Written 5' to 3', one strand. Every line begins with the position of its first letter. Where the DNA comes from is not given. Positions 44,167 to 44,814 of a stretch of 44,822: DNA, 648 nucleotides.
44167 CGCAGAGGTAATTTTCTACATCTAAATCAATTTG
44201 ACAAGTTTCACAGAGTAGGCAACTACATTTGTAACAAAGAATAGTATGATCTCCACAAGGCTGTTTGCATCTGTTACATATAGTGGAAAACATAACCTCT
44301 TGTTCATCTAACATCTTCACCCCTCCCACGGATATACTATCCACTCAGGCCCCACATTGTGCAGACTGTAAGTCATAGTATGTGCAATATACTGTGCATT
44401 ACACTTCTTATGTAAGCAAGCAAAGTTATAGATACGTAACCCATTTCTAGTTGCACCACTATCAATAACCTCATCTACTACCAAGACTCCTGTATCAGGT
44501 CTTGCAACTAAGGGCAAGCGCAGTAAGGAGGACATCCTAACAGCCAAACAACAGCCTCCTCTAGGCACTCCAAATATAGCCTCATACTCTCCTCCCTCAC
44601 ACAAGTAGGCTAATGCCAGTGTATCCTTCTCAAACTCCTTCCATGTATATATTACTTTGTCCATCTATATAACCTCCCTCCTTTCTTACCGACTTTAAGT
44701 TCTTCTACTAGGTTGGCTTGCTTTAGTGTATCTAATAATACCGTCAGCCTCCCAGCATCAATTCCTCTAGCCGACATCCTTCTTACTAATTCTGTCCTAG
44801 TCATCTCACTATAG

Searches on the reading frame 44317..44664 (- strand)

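Call 63: search_protein_families(library=ncbifam, proteins=[window:44317-44664:-], max_evalue=0.01)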
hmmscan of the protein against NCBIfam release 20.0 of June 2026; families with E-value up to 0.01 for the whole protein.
window:44317-44664:- (115 aa): 1 family
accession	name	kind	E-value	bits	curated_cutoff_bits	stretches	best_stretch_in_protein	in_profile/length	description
NF006613.0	PRK09177.1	equivalog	3.6e-08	33.1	138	1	57-114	86-145/159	xanthine phosphoribosyltransferase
